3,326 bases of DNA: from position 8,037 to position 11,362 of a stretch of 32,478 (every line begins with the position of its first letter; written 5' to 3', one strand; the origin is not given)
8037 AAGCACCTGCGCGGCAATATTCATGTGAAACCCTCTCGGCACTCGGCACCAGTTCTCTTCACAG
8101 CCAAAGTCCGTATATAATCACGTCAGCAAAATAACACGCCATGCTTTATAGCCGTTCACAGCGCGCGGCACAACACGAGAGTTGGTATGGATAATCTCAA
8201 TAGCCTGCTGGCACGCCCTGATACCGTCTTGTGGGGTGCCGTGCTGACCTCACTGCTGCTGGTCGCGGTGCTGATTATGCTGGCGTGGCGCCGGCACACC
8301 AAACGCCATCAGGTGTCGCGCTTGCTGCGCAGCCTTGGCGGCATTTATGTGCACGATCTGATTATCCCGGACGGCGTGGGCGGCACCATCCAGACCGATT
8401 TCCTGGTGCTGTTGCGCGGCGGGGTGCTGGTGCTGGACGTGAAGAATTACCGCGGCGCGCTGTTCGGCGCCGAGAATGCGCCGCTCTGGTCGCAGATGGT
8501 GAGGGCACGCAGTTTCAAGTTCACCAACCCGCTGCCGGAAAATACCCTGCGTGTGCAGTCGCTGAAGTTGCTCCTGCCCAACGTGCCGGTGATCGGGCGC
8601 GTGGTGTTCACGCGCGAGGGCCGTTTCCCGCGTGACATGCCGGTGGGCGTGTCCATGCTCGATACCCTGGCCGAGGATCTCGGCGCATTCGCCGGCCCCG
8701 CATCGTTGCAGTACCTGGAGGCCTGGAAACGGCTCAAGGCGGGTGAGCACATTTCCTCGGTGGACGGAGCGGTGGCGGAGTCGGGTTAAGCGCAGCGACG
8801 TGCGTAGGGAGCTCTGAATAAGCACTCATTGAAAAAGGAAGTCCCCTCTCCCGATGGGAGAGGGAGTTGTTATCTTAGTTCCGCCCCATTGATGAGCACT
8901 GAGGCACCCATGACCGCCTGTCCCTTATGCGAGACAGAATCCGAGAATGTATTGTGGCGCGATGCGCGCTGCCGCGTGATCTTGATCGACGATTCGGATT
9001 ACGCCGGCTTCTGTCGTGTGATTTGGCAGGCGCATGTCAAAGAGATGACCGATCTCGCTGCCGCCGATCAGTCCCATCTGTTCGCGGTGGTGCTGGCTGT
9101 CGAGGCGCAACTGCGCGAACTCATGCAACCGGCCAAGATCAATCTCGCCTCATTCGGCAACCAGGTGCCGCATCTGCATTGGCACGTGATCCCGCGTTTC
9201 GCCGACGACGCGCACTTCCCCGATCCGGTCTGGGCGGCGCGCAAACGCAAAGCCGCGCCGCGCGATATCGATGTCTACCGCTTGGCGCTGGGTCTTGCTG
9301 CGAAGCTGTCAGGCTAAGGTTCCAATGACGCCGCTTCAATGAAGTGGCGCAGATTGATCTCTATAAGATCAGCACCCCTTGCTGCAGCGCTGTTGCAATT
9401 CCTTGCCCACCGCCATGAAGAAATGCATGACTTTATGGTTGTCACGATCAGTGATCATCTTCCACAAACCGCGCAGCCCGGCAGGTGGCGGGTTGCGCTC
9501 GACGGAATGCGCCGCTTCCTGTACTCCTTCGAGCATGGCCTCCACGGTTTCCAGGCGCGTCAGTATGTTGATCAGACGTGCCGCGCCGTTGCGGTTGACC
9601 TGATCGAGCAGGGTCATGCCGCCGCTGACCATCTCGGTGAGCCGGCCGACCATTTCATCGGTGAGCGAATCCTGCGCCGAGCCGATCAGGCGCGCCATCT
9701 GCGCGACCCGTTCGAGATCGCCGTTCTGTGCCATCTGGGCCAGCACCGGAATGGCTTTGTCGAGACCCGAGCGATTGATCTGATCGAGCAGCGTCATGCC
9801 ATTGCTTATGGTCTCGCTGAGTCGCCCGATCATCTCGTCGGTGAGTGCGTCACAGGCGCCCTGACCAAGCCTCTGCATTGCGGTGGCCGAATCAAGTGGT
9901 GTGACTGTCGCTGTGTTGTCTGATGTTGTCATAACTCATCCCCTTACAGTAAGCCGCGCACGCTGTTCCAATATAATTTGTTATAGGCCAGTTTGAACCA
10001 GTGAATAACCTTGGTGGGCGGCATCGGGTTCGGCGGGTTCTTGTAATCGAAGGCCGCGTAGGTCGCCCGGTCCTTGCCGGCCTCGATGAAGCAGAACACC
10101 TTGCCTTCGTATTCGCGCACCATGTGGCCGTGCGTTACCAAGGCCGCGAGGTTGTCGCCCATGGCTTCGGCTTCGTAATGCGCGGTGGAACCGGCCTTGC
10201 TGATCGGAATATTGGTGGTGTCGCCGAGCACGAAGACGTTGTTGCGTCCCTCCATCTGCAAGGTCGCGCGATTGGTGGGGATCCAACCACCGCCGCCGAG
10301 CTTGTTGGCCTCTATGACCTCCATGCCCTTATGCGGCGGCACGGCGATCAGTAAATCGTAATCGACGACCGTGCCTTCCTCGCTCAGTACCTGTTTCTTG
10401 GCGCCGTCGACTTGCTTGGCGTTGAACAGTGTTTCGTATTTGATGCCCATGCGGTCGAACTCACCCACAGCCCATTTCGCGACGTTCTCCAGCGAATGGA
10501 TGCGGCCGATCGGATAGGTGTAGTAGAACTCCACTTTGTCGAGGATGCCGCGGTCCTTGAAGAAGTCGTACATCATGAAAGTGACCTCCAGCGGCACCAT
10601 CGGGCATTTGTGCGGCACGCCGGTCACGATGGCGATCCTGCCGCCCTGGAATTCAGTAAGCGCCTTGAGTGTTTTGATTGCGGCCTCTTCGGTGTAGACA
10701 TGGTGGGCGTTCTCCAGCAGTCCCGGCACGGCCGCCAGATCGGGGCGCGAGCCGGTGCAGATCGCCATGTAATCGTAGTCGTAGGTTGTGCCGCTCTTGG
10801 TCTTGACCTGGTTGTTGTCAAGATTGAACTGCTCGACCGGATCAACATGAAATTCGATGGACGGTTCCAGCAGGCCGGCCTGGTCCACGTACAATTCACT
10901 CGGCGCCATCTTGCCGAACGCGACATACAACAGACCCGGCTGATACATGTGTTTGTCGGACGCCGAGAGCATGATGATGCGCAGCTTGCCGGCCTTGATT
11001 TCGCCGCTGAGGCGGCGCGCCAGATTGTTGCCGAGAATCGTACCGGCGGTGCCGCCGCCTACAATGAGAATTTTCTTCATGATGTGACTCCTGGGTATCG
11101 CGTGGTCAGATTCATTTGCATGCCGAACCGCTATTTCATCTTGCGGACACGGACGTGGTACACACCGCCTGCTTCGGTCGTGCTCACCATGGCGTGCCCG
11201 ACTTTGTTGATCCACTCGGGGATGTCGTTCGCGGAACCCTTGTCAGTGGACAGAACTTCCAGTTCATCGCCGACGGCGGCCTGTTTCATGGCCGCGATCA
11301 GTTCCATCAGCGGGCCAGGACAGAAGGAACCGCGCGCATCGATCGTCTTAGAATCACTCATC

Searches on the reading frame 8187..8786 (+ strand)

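Call 29: search_protein_families(library=pfam, proteins=[window:8187-8786:+], max_evalue=0.001)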
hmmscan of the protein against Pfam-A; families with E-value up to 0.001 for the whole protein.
window:8187-8786:+ (200 aa): 1 family
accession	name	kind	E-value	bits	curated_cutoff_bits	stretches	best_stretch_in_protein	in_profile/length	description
PF08378.17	NERD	-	7.3e-17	62.3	22.1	1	41-142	7-111/111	Nuclease-related domain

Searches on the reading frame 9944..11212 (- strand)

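Call 29: search_protein_families(library=pfam, proteins=[window:9944-11212:-], max_evalue=0.001)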
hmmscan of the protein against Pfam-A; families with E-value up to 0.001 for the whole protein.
window:9944-11212:- (422 aa): 1 family
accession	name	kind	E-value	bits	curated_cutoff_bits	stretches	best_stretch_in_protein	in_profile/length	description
PF07992.20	Pyr_redox_2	-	3.6e-16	59.9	26.1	1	47-339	2-278/291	Pyridine nucleotide-disulphide oxidoreductase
